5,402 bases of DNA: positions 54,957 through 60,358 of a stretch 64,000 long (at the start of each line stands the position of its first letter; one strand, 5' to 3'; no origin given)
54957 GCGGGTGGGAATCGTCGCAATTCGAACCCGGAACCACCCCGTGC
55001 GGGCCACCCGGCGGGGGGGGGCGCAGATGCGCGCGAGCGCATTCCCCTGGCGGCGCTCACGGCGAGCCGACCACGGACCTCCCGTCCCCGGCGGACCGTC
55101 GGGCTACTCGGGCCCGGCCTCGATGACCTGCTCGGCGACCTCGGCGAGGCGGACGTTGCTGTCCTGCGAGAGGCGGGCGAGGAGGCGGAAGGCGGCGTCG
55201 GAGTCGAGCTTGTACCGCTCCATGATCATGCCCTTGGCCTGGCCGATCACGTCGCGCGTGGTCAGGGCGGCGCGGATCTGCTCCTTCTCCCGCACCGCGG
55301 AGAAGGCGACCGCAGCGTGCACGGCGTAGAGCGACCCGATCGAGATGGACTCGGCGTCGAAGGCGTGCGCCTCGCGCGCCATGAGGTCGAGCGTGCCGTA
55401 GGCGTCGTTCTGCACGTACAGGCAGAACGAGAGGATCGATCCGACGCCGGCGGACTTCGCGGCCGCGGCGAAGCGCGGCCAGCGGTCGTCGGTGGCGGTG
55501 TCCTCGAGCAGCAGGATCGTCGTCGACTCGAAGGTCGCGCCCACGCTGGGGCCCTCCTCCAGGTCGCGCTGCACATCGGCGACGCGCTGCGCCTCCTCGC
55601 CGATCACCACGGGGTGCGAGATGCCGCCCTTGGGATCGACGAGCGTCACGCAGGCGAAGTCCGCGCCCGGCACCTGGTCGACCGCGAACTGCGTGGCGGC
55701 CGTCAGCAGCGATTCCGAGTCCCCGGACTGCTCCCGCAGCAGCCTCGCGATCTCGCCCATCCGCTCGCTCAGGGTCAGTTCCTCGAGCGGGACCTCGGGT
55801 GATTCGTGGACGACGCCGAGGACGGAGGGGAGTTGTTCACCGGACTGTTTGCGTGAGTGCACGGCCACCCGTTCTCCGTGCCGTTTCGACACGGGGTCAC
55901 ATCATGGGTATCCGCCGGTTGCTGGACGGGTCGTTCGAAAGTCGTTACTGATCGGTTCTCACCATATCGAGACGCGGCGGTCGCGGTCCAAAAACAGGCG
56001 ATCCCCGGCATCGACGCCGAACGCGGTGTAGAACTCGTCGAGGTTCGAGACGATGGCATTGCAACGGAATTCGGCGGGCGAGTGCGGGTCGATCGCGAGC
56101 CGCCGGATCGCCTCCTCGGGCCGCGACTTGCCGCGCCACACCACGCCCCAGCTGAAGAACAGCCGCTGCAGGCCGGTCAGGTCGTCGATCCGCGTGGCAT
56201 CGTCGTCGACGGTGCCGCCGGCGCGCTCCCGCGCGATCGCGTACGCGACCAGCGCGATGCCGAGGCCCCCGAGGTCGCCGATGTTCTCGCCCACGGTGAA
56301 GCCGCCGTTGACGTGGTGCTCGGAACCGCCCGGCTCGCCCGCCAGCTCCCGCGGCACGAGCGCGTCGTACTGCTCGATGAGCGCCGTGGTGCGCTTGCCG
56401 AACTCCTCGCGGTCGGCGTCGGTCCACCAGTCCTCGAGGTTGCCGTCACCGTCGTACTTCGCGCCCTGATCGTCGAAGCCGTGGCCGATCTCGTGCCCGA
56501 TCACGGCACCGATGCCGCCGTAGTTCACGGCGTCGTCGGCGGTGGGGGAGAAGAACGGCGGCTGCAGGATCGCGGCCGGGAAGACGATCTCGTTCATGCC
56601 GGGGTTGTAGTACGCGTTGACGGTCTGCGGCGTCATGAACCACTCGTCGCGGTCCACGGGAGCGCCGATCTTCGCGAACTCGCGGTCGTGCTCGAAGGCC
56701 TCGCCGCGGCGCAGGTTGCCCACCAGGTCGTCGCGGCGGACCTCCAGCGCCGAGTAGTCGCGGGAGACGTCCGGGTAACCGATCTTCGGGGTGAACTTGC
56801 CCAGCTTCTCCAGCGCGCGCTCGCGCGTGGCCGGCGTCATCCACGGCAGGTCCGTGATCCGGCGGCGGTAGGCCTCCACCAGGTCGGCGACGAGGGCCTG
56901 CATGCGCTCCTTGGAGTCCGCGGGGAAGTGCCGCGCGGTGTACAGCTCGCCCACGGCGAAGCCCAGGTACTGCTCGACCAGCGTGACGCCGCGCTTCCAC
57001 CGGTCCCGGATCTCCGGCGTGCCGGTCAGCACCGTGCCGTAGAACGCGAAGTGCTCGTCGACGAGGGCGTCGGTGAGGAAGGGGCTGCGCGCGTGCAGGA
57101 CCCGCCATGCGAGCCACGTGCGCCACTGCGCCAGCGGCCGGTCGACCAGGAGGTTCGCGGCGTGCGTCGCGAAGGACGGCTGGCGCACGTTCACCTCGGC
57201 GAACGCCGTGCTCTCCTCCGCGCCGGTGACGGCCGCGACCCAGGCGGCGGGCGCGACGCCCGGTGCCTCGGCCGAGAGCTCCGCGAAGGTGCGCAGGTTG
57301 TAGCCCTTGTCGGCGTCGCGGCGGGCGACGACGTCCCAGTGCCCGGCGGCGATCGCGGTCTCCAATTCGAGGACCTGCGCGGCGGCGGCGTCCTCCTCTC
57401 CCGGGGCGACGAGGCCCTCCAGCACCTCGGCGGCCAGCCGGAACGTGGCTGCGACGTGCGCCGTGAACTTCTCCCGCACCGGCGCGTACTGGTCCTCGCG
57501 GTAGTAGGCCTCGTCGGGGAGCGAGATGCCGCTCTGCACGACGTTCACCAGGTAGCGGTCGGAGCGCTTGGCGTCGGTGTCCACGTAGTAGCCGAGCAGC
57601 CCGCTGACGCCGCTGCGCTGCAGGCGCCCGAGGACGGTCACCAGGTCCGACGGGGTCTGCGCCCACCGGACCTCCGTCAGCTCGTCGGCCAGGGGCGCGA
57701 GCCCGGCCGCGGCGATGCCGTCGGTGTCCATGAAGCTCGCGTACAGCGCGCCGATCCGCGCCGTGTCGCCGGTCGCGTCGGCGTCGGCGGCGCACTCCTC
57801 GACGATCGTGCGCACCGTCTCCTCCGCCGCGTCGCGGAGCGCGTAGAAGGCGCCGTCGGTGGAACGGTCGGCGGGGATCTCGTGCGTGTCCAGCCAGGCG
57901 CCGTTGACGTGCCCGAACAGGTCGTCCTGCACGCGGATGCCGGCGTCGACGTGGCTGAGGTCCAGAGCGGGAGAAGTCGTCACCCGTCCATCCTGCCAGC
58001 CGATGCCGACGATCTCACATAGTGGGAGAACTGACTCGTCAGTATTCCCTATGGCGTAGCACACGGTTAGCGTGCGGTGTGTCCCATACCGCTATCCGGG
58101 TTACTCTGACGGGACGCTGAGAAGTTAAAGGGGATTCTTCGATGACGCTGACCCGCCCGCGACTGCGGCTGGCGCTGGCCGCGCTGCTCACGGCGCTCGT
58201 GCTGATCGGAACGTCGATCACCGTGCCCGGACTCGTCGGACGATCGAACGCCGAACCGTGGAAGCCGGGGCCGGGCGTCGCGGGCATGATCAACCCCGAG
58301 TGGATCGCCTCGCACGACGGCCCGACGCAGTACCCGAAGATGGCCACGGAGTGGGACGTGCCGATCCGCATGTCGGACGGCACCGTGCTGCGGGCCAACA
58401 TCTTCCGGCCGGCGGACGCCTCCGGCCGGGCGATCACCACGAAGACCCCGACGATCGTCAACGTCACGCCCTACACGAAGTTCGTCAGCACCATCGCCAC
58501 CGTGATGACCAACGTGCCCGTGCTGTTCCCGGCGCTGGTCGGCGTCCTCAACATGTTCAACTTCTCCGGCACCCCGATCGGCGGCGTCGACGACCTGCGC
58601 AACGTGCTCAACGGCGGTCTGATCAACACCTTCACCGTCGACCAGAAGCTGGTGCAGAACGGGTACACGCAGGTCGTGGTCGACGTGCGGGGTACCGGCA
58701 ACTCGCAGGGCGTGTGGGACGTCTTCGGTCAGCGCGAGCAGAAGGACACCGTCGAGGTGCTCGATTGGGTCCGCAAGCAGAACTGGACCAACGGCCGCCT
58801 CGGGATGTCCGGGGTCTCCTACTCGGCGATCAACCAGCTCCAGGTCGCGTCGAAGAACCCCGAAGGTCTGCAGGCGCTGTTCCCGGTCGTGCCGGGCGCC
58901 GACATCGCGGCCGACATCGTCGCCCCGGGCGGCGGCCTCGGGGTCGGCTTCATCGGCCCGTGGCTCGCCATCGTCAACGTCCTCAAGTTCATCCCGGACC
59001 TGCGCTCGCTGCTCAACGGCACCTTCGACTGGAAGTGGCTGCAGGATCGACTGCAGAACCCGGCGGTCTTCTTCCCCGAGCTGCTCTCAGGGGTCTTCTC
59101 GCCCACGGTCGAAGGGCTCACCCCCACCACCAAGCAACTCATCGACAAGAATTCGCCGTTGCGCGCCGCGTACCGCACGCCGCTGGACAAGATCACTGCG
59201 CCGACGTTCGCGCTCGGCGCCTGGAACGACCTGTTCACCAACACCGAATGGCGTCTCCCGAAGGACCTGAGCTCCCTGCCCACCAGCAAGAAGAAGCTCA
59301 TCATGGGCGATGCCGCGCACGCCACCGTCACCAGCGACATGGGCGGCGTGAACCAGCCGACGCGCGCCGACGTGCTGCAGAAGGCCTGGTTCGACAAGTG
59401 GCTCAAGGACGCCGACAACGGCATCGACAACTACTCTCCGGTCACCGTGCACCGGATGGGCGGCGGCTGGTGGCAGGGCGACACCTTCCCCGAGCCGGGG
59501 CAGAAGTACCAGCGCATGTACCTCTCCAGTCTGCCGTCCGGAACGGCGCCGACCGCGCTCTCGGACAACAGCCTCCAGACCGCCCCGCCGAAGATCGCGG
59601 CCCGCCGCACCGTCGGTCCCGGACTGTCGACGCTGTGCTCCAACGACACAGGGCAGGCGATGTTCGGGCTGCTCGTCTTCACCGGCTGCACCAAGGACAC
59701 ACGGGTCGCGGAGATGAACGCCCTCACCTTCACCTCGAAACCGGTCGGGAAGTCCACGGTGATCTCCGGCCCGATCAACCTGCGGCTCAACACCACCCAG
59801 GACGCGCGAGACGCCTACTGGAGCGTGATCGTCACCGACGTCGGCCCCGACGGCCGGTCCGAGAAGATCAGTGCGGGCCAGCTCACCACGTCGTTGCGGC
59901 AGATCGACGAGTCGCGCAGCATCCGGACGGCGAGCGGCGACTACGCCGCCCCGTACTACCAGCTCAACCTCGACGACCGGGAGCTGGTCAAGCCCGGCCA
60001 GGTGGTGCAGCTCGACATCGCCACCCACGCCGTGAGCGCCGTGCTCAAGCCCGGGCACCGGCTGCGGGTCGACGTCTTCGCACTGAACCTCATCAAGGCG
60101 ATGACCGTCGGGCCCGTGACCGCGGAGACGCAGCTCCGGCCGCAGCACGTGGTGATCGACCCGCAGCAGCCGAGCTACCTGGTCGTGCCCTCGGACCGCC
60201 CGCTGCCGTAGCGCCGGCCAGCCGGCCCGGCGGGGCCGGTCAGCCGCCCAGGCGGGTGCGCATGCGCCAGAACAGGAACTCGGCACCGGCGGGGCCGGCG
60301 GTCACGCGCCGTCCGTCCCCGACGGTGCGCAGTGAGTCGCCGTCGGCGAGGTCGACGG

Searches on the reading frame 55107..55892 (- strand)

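Call 67: search_protein_families(library=pfam, proteins=[window:55107-55892:-], max_evalue=0.00001)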
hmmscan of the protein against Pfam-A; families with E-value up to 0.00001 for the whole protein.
window:55107-55892:- (262 aa): 3 families
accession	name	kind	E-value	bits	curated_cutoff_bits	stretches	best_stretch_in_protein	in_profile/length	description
PF03861.19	ANTAR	-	1.9e-21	76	27.3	1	204-257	1-54/54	ANTAR domain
PF13185.12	GAF_2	-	1.2e-12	48.6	28.6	1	58-197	3-135/136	GAF domain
PF01590.32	GAF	-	3.5e-06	28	22.4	1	60-196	3-132/133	GAF domain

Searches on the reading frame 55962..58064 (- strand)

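Call 67: search_protein_families(library=pfam, proteins=[window:55962-58064:-], max_evalue=0.00001)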
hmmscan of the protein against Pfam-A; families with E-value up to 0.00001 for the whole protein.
window:55962-58064:- (701 aa): 2 families
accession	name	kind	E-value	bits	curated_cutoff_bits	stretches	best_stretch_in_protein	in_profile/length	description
PF05649.18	Peptidase_M13_N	-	7.7e-115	384.8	32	1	46-431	2-381/381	Peptidase family M13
PF01431.27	Peptidase_M13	-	6.7e-71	238.6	24.5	1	483-698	1-205/205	Peptidase family M13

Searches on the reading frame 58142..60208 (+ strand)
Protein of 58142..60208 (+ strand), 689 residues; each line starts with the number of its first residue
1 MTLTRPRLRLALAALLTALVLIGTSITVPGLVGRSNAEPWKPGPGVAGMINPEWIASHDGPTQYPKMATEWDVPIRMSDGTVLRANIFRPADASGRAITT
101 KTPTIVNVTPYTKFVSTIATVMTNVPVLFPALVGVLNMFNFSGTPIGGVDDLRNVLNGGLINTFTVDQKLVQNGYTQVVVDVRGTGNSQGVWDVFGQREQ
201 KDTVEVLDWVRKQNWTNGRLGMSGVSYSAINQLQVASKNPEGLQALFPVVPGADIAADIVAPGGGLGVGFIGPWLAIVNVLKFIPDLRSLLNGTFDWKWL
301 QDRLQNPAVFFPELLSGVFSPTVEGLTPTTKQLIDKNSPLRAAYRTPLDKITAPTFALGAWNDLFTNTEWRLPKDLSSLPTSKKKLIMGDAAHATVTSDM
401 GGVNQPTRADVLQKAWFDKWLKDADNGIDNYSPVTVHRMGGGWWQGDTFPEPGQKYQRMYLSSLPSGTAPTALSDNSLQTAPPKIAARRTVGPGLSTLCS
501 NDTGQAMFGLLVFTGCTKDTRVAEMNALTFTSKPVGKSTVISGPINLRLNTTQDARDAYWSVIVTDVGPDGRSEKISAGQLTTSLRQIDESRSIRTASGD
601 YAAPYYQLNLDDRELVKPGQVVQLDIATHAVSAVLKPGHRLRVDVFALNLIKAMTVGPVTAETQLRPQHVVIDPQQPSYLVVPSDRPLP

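Call 67: search_protein_families(library=pfam, proteins=[window:58142-60208:+], max_evalue=0.00001)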
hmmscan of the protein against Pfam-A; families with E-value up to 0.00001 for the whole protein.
window:58142-60208:+ (689 aa): 3 families
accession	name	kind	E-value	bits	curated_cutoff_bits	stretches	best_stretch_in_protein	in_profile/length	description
PF02129.25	Peptidase_S15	-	3.7e-46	158.4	23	1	79-394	1-261/262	X-Pro dipeptidyl-peptidase (S15 family)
PF08530.16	PepX_C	-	2.5e-36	126.1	22.5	1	426-680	1-216/217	X-Pro dipeptidyl-peptidase C-terminal non-catalytic domain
PF00326.27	Peptidase_S9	-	8.3e-06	25.9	22.6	0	167-256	6-102/213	Prolyl oligopeptidase family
